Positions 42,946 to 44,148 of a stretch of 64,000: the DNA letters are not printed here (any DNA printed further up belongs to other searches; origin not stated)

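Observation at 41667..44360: Low-GC inserted module: small ORF, SPASM-type rSAM and HemN-like rSAM, an uncharacterised RiPP-like or cofactor-maturation system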

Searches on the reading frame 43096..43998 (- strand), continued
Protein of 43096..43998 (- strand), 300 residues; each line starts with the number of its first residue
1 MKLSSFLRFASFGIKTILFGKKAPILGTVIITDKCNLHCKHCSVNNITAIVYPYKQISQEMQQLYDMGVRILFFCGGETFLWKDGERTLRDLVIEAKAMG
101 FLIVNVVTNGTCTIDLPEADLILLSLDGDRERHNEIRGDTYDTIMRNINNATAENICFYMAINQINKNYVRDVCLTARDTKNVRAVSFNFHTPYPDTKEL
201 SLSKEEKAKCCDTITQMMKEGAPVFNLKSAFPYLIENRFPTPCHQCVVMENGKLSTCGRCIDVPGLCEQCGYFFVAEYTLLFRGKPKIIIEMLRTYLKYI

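Call 60: search_protein_families(library=ncbifam, alignment_id=A2, max_evalue=0.00001)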
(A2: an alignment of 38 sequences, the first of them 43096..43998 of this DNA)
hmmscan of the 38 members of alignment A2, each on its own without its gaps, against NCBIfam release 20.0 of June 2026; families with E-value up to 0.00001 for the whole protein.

A. member 1, window:43096-43998:- (300 aa): 19 families
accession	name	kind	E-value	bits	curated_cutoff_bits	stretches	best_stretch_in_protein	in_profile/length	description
TIGR03961.1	rSAM_PTO1314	hypoth_equivalog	2.4e-11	43.5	306.05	1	20-246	18-245/332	PTO1314 family radical SAM protein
TIGR04051.1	rSAM_NirJ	equivalog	1.5e-08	34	515.45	1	32-168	9-152/354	heme d1 biosynthesis radical SAM protein NirJ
TIGR04546.1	rSAM_ahbC_deAc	equivalog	1.6e-08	33.8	650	1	30-216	44-241/390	12,18-didecarboxysiroheme deacetylase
NF038283.1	viperin_w_prok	equivalog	3.7e-08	32.9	180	1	31-127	8-115/281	viperin family antiviral radical SAM protein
TIGR04054.1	rSAM_NirJ1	equivalog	4e-08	32.3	650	1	30-192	41-210/387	putative heme d1 biosynthesis radical SAM protein NirJ1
NF045702.1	rSAM_GDGT_ether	equivalog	7.1e-08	31.5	450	1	23-188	84-265/486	tetraether lipid synthase Tes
TIGR04403.1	rSAM_skfB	equivalog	1.2e-07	30.9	300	1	23-176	102-263/402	sporulation killing factor system radical SAM maturase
NF045574.1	sacti_mat_StsB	exception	1.5e-07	30.6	625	1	30-139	101-215/466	StsB family radical SAM/SPASM domain sactipeptide maturase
TIGR04133.1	rSAM_w_lipo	hypoth_equivalog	5.2e-07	28.9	425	1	32-221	31-235/350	TIGR04133 family radical SAM/SPASM protein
TIGR04084.1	rSAM_AF0577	subfamily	5.8e-07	28.8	225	1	29-151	1-125/347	TIGR04084 family radical SAM/SPASM domain-containing protein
TIGR04055.1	rSAM_NirJ2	equivalog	1.5e-06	28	500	1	32-220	7-203/326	putative heme d1 biosynthesis radical SAM protein NirJ2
TIGR04347.1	pseudo_SAM_Halo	equivalog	1.6e-06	27.7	525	1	31-217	44-241/390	TIGR04347 family pseudo-SAM/SPASM protein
NF050035.1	rSAM_WgK_link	exception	1.9e-06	27.1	650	1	22-180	6-171/367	radical SAM/SPASM peptide maturase WgkB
NF045646.2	rSAM_Se_TrsS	equivalog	1.9e-06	26.7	490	1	30-194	91-269/441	radical SAM (seleno)protein TrsS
TIGR02666.1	moaA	equivalog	2.5e-06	26.7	284.05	1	30-157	15-156/336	GTP 3',8-cyclase MoaA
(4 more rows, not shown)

B. families by the number of members that match (of 38 scanned): 60 families (the first 25 are shown)
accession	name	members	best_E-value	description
TIGR03961.1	rSAM_PTO1314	36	2.6e-41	PTO1314 family radical SAM protein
TIGR04546.1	rSAM_ahbC_deAc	36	4.9e-16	12,18-didecarboxysiroheme deacetylase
TIGR04051.1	rSAM_NirJ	35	4e-17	heme d1 biosynthesis radical SAM protein NirJ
TIGR02668.1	moaA_archaeal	35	1.3e-15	GTP 3',8-cyclase MoaA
TIGR02666.1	moaA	35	1.4e-14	GTP 3',8-cyclase MoaA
TIGR04054.1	rSAM_NirJ1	34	6.1e-16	putative heme d1 biosynthesis radical SAM protein NirJ1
TIGR04347.1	pseudo_SAM_Halo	33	6.9e-17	TIGR04347 family pseudo-SAM/SPASM protein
NF045646.2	rSAM_Se_TrsS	33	1.3e-13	radical SAM (seleno)protein TrsS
NF045702.1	rSAM_GDGT_ether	30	4.7e-14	tetraether lipid synthase Tes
TIGR04053.2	TIGR04053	30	1.9e-13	TIGR04053 family radical SAM/SPASM domain-containing protein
NF045574.1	sacti_mat_StsB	30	1e-12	StsB family radical SAM/SPASM domain sactipeptide maturase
NF038283.1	viperin_w_prok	29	1.8e-10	viperin family antiviral radical SAM protein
TIGR04250.1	SCM_rSAM_ScmE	28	3.5e-18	SynChlorMet cassette radical SAM/SPASM protein ScmE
TIGR04317.1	W_rSAM_matur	27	1.1e-11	tungsten cofactor oxidoreductase radical SAM maturase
TIGR04055.1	rSAM_NirJ2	27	2.2e-11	putative heme d1 biosynthesis radical SAM protein NirJ2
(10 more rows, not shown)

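Call 64: list_cluster_members(proteins=[window:43096-43998:-, window:41835-43088:-, window:44158-44286:-])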
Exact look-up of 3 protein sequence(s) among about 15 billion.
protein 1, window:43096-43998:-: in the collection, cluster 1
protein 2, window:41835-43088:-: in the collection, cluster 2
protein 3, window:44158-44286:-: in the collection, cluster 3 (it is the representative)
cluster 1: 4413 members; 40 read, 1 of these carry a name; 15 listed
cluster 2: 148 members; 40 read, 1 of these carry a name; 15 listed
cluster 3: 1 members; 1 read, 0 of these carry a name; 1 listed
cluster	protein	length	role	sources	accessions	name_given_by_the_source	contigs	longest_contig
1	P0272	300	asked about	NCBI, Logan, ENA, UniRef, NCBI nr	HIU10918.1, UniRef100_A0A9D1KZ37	MAG TPA: radical SAM protein [Candidatus Avidehalobacter gallistercoris] | Radical SAM protein n=1 Tax=Candidatus Avidehalobacter gallistercoris TaxID=2840694 ... | radical SAM protein [Candidatus Avidehalobacter gallistercoris]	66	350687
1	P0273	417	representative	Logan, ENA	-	-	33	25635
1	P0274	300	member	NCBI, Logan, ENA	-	-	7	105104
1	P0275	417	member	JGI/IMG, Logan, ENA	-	-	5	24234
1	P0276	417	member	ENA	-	-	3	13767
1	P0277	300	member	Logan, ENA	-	-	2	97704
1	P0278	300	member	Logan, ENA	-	-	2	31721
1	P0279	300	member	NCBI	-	-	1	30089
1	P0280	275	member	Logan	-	-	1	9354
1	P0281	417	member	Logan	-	-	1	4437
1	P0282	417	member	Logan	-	-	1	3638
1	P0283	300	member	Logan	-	-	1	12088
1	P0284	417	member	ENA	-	-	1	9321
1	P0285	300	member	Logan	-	-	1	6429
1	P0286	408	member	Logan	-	-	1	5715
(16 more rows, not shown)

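Call 71: find_homologous_proteins(query=A6, max_evalue=1e-10)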
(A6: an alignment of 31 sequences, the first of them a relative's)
Query A6 (31 sequences) (299 aa, profile of the alignment): 1147 proteins with E <= 1e-10 among 8000 candidates; the best 120 are listed.
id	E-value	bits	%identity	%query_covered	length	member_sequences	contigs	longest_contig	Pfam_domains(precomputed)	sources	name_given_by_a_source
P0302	9.6e-114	397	53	98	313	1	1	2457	PF04055.28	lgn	-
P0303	3.2e-113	396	52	99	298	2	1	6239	PF04055.28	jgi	jgi:MoaA/NifB/PqqE/SkfB family radical SAM enzyme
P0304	6.5e-113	395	54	99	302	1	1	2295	PF04055.28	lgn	-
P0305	2.9e-112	392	37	99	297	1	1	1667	PF04055.28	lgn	-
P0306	7.1e-112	391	53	100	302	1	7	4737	PF04055.28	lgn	-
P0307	1.5e-111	390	52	100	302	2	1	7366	PF04055.28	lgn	-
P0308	1.5e-111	390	49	99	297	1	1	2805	PF04055.28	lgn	-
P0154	2.1e-110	386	100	100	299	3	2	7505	PF04055.28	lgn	-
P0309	1.8e-109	383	52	99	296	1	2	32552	PF04055.28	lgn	-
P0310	2.3e-109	383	52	99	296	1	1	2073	PF04055.28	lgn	-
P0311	6.9e-109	381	48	99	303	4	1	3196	PF04055.28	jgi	jgi:MoaA/NifB/PqqE/SkfB family radical SAM enzyme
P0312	7.6e-109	381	49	99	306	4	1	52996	PF04055.28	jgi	-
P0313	8.6e-109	381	54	99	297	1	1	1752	PF04055.28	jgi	jgi:MoaA/NifB/PqqE/SkfB family radical SAM enzyme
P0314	1.0e-108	381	52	99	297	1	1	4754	PF04055.28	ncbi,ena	-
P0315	1.5e-108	380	51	99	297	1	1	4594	PF04055.28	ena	-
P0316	1.9e-108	380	51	99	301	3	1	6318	PF04055.28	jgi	jgi:MoaA/NifB/PqqE/SkfB family radical SAM enzyme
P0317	3.2e-108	379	53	99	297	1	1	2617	PF04055.28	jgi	jgi:MoaA/NifB/PqqE/SkfB family radical SAM enzyme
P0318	8.8e-108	378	53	99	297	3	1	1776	PF04055.28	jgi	jgi:Fe-coproporphyrin III synthase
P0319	1.1e-107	377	49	99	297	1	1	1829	PF04055.28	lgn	-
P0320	1.2e-107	377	53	99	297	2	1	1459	PF04055.28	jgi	jgi:MoaA/NifB/PqqE/SkfB family radical SAM enzyme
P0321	1.4e-107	377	53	99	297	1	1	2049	PF04055.28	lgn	-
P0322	1.8e-107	377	53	99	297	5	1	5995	PF04055.28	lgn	-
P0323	2.9e-107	376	49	99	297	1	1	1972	PF04055.28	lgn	-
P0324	3.0e-107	376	58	99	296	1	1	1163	PF04055.28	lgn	-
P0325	3.5e-107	376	50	99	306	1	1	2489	PF04055.28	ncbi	-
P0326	4.2e-107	376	46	100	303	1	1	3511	PF04055.28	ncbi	-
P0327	5.1e-107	375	52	99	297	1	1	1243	PF04055.28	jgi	jgi:MoaA/NifB/PqqE/SkfB family radical SAM enzyme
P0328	6.0e-107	375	49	99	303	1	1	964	PF04055.28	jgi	jgi:MoaA/NifB/PqqE/SkfB family radical SAM enzyme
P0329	6.7e-107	375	54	99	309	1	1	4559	PF04055.28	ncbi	-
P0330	8.1e-107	375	53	99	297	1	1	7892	PF04055.28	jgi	jgi:Fe-coproporphyrin III synthase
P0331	8.2e-107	375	52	99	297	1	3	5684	PF04055.28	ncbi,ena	-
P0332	8.4e-107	375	54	99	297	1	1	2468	PF04055.28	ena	-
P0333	8.8e-107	374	35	98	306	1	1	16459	PF04055.28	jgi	jgi:MoaA/NifB/PqqE/SkfB family radical SAM enzyme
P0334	1.0e-106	374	55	99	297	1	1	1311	PF04055.28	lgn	-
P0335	1.1e-106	374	52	99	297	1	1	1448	PF04055.28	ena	-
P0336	1.1e-106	374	54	99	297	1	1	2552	PF04055.28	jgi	-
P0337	1.5e-106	374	50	99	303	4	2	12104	PF04055.28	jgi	jgi:MoaA/NifB/PqqE/SkfB family radical SAM enzyme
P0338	2.7e-106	373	66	99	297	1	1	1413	PF04055.28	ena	-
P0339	3.2e-106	373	32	98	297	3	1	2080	PF04055.28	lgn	-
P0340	3.2e-106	373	59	99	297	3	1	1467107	PF04055.28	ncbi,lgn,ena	-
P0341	3.3e-106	373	56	99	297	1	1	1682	PF04055.28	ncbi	-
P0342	3.8e-106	372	53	99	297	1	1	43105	PF04055.28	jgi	jgi:MoaA/NifB/PqqE/SkfB family radical SAM enzyme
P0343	3.9e-106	372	50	99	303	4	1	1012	PF04055.28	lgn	-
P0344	4.0e-106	372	55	99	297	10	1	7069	PF04055.28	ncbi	-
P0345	4.7e-106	372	55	99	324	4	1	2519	PF04055.28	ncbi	-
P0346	5.6e-106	372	35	98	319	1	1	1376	PF04055.28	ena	-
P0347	5.8e-106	372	52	99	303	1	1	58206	PF04055.28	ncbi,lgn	-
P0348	5.8e-106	372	52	99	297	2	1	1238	PF04055.28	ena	-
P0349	6.1e-106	372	50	99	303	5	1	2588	PF04055.28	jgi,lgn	jgi:MoaA/NifB/PqqE/SkfB family radical SAM enzyme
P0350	6.7e-106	372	35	98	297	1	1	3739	PF04055.28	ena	-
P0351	6.9e-106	372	53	99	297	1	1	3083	PF04055.28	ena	-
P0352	8.0e-106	371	54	99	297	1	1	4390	PF04055.28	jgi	jgi:MoaA/NifB/PqqE/SkfB family radical SAM enzyme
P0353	9.5e-106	371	50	99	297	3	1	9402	PF04055.28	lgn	-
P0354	1.1e-105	371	33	98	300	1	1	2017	PF04055.28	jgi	jgi:MoaA/NifB/PqqE/SkfB family radical SAM enzyme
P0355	1.1e-105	371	53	100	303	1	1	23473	PF04055.28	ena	-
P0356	1.2e-105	371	54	99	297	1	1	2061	PF04055.28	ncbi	-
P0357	1.4e-105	371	44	99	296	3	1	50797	PF04055.28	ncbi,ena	-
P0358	1.9e-105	370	34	98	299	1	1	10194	PF04055.28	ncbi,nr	ncbi:radical SAM protein [Bacteroidales bacterium OttesenSCG-928-J19]|nr:radical SAM protein [Bacter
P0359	2.0e-105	370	54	99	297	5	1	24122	PF04055.28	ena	-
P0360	2.2e-105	370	33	97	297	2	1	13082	PF04055.28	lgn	-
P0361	2.3e-105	370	63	100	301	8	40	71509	PF04055.28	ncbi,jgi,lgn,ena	jgi:MoaA/NifB/PqqE/SkfB family radical SAM enzyme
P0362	2.4e-105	370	53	99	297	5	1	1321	PF04055.28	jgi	jgi:Fe-coproporphyrin III synthase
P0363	2.5e-105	370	52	98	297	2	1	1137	PF04055.28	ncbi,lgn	-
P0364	2.7e-105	370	51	99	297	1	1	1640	PF04055.28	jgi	jgi:Fe-coproporphyrin III synthase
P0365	3.4e-105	369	51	100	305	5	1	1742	PF04055.28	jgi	jgi:MoaA/NifB/PqqE/SkfB family radical SAM enzyme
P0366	4.5e-105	369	35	99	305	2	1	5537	PF04055.28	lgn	-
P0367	4.6e-105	369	34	98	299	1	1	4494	PF04055.28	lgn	-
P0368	5.1e-105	369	69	100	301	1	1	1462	PF04055.28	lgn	-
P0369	5.2e-105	369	55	99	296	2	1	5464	PF04055.28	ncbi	ncbi:MAG TPA: radical SAM protein [Dehalococcoidales bacterium]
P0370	5.3e-105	369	62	100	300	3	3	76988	PF04055.28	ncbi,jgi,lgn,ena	jgi:MoaA/NifB/PqqE/SkfB family radical SAM enzyme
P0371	5.3e-105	369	51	99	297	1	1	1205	PF04055.28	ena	-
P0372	5.4e-105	369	50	99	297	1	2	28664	PF04055.28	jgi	jgi:MoaA/NifB/PqqE/SkfB family radical SAM enzyme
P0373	5.6e-105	369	53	99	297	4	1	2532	PF04055.28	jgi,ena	-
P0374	6.3e-105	368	53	99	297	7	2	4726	PF04055.28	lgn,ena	-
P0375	7.2e-105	368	53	99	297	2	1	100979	PF04055.28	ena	-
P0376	9.6e-105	368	54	99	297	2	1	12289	PF04055.28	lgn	-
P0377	1.1e-104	368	34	98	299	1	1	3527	PF04055.28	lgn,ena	-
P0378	1.2e-104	367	36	92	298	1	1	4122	PF04055.28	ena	-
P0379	1.2e-104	367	51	100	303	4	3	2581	PF04055.28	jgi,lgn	jgi:MoaA/NifB/PqqE/SkfB family radical SAM enzyme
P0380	1.2e-104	367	52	99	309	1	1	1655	PF04055.28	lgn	-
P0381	1.3e-104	367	37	97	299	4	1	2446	PF04055.28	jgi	jgi:MoaA/NifB/PqqE/SkfB family radical SAM enzyme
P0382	1.3e-104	367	33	98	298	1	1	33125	PF04055.28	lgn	-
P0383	1.4e-104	367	33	98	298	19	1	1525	PF04055.28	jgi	-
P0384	1.5e-104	367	51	99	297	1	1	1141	PF04055.28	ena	-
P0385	1.6e-104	367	32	98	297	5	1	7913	PF04055.28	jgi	jgi:MoaA/NifB/PqqE/SkfB family radical SAM enzyme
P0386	1.9e-104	367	35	98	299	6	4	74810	PF04055.28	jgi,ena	jgi:Predicted Fe-S oxidoreductases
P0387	2.0e-104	367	35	97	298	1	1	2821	PF04055.28,PF13353.12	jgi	jgi:MoaA/NifB/PqqE/SkfB family radical SAM enzyme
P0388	2.1e-104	367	35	98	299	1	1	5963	PF04055.28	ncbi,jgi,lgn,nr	ncbi:MAG: radical SAM protein [Dysgonamonadaceae bacterium]|jgi:MoaA/NifB/PqqE/SkfB family radical S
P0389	2.2e-104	367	33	98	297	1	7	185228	PF04055.28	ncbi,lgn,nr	ncbi:radical SAM protein [Porphyromonadaceae bacterium OttesenSCG-928-L07]|nr:radical SAM protein [P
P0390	2.2e-104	367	55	99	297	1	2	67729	PF04055.28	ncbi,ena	-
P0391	2.3e-104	367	33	98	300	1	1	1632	PF04055.28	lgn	-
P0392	2.3e-104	367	37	97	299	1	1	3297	PF04055.28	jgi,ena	-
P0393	2.3e-104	367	36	98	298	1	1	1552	PF04055.28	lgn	-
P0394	3.0e-104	366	32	98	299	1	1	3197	PF04055.28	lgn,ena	-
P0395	3.0e-104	366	49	100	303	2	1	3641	PF04055.28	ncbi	-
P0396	3.3e-104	366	32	98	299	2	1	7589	PF04055.28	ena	-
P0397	3.7e-104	366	54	99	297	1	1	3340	PF04055.28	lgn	-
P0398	3.9e-104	366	30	97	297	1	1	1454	PF04055.28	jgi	-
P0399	3.9e-104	366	51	99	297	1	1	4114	PF04055.28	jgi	jgi:Fe-coproporphyrin III synthase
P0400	4.0e-104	366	32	98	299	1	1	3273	PF04055.28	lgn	-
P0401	4.1e-104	366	61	99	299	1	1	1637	PF04055.28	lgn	-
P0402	4.3e-104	366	34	98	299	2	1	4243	PF04055.28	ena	-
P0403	4.7e-104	366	35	98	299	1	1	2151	PF04055.28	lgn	-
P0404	5.1e-104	365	34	98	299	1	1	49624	PF04055.28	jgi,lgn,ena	-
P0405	5.9e-104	365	52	99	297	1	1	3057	PF04055.28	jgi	jgi:MoaA/NifB/PqqE/SkfB family radical SAM enzyme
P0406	6.1e-104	365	35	98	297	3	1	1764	PF04055.28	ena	-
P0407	6.1e-104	365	35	94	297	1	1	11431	PF04055.28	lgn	-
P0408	6.4e-104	365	55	99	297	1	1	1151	PF04055.28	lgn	-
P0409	6.5e-104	365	48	100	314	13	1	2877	PF04055.28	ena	-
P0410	8.8e-104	365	34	91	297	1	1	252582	PF04055.28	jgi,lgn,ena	-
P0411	8.8e-104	365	35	98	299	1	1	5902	PF04055.28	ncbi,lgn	-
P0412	9.4e-104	365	56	99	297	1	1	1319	PF04055.28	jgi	jgi:Fe-coproporphyrin III synthase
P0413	9.8e-104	364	36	98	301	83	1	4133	PF04055.28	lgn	-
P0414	9.9e-104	364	32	93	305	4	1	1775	PF04055.28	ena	-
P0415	1.1e-103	364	32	98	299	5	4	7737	PF04055.28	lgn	-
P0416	1.3e-103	364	36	97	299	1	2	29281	PF04055.28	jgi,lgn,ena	-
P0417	1.3e-103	364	33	98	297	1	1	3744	PF04055.28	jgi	jgi:MoaA/NifB/PqqE/SkfB family radical SAM enzyme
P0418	1.3e-103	364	65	99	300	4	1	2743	PF04055.28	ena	-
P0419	1.5e-103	364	33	90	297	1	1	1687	PF04055.28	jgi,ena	-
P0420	1.5e-103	364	32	98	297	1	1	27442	PF04055.28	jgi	jgi:MoaA/NifB/PqqE/SkfB family radical SAM enzyme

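Call 72: find_encoding_contigs(protein=P0340, flank=5000, max_places=1)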
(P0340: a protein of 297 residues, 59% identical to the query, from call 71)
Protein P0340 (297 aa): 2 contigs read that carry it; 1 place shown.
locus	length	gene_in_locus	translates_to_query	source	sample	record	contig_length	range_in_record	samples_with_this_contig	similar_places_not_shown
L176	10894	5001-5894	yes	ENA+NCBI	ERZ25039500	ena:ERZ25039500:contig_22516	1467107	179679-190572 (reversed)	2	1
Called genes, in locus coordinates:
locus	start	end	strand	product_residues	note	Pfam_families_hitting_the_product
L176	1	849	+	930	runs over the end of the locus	PF13699:eCIS_core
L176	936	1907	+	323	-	PF08240:ADH_N, PF00107:ADH_zinc_N, PF13602:ADH_zinc_N_2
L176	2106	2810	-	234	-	-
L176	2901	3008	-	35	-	-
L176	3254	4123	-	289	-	-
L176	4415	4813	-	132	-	PF01047:MarR, PF12802:MarR_2 (weak), PF09339:HTH_IclR (weak)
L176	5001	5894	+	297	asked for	PF04055:Radical_SAM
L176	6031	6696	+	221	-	PF08713:DNA_alkylation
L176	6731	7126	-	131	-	-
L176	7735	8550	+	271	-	PF13531:SBP_bac_11, PF01547:SBP_bac_1 (weak)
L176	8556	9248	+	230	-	PF00528:BPD_transp_1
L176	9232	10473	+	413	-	PF00005:ABC_tran, PF02463:SMC_N (weak), PF03459:TOBE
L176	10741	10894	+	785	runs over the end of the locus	-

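Call 73: find_encoding_contigs(protein=P0389, flank=5000, max_places=1)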
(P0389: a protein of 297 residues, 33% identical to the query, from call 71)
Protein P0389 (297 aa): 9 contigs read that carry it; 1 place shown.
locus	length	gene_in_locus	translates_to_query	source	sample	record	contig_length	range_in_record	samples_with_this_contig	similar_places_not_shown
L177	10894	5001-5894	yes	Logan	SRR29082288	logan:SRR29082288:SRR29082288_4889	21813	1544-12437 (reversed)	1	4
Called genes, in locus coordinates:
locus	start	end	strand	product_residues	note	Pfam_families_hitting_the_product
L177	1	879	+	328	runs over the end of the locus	PF25917:BSH_RND, PF25973:BSH_CzcB, PF25881:HH_YBHG, PF25954:Beta-barrel_RND_2 (faint)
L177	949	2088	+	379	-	PF12698:ABC2_membrane_3, PF01061:ABC2_membrane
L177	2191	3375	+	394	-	PF12698:ABC2_membrane_3, PF01061:ABC2_membrane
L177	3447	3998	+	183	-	-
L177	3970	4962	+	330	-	PF01040:UbiA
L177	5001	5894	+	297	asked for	PF04055:Radical_SAM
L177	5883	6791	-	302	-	PF00005:ABC_tran, PF13304:AAA_21 (weak)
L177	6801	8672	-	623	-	PF02518:HATPase_c, PF13589:HATPase_c_3, PF01119:DNA_mis_repair, PF08676:MutL_C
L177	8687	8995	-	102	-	-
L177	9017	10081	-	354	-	PF03706:LPG_synthase_TM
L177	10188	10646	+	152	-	-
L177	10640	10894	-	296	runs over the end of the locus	PF01040:UbiA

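Call 74: find_encoding_contigs(protein=P0410, flank=5000, max_places=1)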
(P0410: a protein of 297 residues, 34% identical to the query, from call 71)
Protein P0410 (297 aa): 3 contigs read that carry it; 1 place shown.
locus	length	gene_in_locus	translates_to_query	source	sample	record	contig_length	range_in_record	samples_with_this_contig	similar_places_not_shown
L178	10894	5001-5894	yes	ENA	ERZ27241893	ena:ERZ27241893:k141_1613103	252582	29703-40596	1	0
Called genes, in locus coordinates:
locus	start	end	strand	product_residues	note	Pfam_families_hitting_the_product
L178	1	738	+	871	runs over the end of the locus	PF00133:tRNA-synt_1, PF09334:tRNA-synt_1g, PF13603:tRNA-synt_1_2, PF08264:Anticodon_1, PF10458:Val_tRNA-synt_C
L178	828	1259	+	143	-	-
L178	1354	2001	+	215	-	PF01073:3Beta_HSD (weak), PF01113:DapB_N (faint), PF01370:Epimerase, PF05368:NmrA, PF13460:NAD_binding_10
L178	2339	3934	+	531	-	PF00931:NB-ARC (faint), PF02367:TsaE (faint), PF02463:SMC_N (weak), PF13555:AAA_29 (faint), PF00004:AAA (faint), PF00005:ABC_tran, PF13304:AAA_21, PF00005:ABC_tran, +4 more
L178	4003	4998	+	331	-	PF01040:UbiA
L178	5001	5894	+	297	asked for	PF04055:Radical_SAM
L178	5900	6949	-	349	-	PF04464:Glyphos_transf, PF02350:Epimerase_2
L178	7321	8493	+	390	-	PF13505:OMP_b-brl (weak), PF00691:OmpA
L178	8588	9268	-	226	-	PF02368:Big_2 (weak)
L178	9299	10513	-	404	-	PF13505:OMP_b-brl, PF13568:OMP_b-brl_2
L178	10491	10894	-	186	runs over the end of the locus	PF04542:Sigma70_r2, PF08281:Sigma70_r4_2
